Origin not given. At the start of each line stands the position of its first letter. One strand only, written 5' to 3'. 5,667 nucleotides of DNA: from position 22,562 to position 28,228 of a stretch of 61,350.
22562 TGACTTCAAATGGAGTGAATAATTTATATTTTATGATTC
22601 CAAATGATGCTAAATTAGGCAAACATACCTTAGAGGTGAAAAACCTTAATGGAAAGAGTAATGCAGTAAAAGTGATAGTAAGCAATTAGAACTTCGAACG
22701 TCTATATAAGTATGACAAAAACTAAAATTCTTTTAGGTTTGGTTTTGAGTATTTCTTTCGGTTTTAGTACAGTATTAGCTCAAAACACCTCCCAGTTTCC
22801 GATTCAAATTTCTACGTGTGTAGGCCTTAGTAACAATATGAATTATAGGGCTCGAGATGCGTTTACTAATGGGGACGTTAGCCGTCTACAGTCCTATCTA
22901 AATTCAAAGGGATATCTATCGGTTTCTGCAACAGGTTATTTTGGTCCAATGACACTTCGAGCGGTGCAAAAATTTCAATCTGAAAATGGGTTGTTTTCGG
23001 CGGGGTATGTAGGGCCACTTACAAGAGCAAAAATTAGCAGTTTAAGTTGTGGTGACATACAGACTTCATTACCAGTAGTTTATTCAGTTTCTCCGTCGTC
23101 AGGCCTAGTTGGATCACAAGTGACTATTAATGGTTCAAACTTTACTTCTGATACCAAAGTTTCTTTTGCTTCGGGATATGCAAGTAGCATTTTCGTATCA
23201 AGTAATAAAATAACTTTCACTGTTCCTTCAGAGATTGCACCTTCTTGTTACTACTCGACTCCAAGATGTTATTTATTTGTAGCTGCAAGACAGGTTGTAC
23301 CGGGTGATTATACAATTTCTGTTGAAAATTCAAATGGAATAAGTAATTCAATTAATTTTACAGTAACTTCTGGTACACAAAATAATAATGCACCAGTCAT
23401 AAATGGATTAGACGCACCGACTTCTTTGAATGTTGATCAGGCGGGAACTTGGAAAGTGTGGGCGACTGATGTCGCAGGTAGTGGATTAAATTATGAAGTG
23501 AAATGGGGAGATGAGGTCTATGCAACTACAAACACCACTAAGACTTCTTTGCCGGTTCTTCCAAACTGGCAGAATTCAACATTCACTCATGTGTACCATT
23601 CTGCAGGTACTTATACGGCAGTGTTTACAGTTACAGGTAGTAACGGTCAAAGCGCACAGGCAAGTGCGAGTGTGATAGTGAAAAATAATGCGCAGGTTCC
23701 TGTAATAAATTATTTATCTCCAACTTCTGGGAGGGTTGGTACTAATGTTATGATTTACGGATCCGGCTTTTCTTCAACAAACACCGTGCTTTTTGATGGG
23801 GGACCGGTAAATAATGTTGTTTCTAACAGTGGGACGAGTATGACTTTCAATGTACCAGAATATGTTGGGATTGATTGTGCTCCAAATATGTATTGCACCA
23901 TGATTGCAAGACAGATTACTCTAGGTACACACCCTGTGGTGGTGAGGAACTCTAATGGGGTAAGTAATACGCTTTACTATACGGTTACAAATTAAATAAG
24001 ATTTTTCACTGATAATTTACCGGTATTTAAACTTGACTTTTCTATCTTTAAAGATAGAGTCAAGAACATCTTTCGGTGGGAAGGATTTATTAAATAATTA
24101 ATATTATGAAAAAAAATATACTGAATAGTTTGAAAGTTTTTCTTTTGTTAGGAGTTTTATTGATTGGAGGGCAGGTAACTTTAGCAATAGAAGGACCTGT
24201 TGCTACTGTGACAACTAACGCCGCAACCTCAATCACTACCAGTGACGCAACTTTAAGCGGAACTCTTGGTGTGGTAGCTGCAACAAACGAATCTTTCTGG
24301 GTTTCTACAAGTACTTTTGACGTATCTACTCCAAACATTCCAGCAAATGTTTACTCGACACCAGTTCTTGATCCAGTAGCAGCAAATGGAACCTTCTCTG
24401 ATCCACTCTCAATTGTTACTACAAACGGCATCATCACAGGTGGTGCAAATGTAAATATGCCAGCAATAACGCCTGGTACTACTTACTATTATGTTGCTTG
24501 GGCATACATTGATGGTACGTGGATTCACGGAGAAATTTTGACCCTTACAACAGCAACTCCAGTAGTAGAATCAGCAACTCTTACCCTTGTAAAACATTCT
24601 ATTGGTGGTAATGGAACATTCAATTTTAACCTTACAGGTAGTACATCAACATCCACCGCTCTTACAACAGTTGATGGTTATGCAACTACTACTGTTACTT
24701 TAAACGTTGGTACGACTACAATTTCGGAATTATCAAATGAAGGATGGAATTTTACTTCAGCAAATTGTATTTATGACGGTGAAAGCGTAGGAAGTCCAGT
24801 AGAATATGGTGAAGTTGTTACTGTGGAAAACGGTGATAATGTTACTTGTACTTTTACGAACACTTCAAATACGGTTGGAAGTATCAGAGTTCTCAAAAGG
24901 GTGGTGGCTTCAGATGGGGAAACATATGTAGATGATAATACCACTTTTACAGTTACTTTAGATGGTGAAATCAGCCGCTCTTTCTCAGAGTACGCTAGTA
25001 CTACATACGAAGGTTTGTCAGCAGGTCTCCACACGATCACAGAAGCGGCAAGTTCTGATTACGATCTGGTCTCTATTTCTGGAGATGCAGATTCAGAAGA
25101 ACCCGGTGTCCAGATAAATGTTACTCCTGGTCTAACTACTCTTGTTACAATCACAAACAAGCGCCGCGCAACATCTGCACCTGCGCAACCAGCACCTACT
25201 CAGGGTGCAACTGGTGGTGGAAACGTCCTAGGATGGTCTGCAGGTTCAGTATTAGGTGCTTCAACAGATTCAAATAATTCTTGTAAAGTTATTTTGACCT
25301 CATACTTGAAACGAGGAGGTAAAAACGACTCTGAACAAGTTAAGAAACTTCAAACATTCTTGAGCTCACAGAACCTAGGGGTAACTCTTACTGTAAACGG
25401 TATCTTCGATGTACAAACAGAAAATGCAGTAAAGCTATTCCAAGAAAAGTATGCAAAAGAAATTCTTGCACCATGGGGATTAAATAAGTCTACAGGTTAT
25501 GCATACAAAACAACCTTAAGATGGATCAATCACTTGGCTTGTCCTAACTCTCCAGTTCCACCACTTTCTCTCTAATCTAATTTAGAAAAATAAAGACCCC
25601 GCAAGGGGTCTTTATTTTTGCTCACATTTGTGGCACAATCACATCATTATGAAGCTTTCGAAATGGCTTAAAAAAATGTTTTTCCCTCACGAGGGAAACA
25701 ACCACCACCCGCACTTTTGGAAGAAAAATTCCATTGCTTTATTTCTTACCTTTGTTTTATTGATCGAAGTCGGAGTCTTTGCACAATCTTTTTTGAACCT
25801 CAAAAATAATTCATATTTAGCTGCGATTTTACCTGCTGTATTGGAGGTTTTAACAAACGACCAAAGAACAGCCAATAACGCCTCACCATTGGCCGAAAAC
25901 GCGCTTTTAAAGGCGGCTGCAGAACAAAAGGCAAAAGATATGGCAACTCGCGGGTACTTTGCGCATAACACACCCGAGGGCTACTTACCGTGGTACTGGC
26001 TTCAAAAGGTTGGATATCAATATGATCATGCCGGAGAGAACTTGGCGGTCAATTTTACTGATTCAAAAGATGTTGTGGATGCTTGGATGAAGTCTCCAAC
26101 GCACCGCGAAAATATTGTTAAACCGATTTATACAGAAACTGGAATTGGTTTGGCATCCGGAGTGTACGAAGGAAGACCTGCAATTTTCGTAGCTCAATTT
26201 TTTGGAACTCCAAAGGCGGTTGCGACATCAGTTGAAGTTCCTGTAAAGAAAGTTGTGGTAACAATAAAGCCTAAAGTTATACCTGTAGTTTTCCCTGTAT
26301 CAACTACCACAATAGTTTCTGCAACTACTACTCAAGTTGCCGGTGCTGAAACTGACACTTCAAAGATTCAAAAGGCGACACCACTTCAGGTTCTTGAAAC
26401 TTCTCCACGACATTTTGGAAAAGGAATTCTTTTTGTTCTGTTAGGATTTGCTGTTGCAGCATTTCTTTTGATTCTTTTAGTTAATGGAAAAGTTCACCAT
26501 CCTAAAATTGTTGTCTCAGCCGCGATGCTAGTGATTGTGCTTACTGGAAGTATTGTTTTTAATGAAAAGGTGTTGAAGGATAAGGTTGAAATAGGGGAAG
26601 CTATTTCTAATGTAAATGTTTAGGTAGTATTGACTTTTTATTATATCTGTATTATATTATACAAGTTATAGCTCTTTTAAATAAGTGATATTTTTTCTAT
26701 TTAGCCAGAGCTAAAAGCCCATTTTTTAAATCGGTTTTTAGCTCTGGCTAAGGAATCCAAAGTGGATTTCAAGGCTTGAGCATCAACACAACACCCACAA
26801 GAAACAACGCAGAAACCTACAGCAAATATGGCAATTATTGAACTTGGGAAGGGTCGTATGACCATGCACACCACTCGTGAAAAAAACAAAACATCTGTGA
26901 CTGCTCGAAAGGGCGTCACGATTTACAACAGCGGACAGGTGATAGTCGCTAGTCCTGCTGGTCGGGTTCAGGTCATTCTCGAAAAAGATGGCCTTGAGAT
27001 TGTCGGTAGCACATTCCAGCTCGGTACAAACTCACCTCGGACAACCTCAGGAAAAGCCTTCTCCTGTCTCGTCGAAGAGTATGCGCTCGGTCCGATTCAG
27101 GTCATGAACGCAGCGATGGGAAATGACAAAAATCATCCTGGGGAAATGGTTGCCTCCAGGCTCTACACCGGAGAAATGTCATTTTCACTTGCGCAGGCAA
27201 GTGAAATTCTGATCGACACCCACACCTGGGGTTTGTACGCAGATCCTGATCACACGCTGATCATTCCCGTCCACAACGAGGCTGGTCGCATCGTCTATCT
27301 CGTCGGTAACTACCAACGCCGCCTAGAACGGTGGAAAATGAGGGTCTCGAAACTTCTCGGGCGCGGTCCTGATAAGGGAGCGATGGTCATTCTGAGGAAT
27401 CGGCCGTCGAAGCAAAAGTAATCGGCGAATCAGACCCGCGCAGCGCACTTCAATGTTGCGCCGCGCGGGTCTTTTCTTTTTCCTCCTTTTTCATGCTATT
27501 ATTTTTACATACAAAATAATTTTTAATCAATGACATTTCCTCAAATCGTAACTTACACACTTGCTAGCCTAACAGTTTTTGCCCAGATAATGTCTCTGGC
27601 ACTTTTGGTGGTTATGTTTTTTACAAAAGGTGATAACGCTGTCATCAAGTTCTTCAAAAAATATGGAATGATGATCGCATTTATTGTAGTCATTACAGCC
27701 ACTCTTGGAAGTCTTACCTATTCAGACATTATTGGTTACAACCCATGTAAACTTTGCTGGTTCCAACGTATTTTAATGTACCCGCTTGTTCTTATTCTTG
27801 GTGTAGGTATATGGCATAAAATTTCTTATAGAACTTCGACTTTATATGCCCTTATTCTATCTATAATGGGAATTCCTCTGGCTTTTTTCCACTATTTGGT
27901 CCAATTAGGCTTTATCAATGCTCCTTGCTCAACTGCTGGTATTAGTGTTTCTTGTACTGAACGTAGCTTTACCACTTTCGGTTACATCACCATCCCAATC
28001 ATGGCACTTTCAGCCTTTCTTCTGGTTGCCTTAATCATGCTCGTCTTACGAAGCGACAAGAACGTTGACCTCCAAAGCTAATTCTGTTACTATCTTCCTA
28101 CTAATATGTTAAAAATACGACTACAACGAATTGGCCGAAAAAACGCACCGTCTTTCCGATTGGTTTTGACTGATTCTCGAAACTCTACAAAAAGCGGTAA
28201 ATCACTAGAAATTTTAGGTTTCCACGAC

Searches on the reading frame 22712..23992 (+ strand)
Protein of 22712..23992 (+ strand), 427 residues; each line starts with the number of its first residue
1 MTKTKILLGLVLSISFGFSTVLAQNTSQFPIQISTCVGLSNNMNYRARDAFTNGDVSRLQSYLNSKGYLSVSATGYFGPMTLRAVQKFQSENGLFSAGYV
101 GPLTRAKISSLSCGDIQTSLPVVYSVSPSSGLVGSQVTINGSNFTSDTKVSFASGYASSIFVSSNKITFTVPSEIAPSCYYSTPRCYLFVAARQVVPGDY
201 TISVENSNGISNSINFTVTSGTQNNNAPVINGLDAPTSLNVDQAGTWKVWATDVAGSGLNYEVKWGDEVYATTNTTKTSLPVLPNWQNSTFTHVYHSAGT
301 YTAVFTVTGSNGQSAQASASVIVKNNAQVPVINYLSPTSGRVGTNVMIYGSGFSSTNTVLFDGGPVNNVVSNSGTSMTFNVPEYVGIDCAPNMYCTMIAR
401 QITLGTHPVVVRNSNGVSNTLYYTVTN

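Call 14: search_protein_families(library=pfam, proteins=[window:22712-23992:+])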
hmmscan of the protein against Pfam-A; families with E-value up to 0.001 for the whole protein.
window:22712-23992:+ (427 aa): 4 families
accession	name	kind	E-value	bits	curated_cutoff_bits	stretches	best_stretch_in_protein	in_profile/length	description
PF01833.30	TIG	-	7.6e-19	67.9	20.9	2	121-217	1-83/84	IPT/TIG domain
PF01471.23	PG_binding_1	-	1.2e-13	51.4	23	1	53-108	2-57/57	Putative peptidoglycan binding domain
PF20144.5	TIG_SUH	-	2e-06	28.3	24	0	121-174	2-55/94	TIG domain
PF18911.6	PKD_4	-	0.00094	19.6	27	0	225-320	1-82/85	PKD domain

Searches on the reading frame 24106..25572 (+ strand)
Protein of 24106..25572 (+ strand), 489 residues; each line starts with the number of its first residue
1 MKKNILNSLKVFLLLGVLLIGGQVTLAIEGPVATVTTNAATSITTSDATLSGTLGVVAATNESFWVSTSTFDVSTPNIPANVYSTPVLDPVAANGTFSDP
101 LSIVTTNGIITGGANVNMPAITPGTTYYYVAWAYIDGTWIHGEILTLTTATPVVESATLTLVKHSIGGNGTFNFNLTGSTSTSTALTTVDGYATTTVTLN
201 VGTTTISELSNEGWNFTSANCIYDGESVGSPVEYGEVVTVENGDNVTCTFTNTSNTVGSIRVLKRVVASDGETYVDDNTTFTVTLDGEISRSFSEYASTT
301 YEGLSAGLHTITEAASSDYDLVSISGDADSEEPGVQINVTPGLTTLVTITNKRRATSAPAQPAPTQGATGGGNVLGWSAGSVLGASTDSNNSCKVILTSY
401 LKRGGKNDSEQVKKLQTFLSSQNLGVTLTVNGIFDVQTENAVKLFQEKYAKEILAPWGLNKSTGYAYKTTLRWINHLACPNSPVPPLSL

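Call 14: search_protein_families(library=pfam, proteins=[window:24106-25572:+])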
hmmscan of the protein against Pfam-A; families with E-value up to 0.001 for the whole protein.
window:24106-25572:+ (489 aa): 2 families
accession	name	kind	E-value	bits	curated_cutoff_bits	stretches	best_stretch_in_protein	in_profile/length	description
PF24514.1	SpaA_4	-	1.2e-13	52.3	27.3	1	159-253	1-106/107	Prealbumin-like fold domain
PF01471.23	PG_binding_1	-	1.2e-05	25.8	23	1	409-449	2-41/57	Putative peptidoglycan binding domain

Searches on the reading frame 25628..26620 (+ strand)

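Call 14: search_protein_families(library=pfam, proteins=[window:25628-26620:+])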
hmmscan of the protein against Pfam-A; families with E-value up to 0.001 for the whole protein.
window:25628-26620:+ (331 aa): 1 family
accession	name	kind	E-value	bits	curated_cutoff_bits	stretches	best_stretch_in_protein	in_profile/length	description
PF00188.32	CAP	-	2.8e-16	60.9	21.1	1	75-178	3-105/117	Cysteine-rich secretory protein family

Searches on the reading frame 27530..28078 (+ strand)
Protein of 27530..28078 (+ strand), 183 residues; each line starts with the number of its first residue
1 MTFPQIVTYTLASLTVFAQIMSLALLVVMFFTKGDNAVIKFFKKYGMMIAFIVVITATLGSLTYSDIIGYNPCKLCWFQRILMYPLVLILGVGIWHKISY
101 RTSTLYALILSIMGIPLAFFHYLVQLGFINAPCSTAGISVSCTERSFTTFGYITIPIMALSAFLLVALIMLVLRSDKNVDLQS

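Call 14: search_protein_families(library=pfam, proteins=[window:27530-28078:+])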
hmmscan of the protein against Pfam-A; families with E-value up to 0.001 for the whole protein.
window:27530-28078:+ (183 aa): 1 family
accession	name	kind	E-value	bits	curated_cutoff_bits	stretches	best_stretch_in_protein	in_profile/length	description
PF02600.21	DsbB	-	1.4e-14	55.2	22.1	1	47-172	5-147/148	Disulfide bond formation protein DsbB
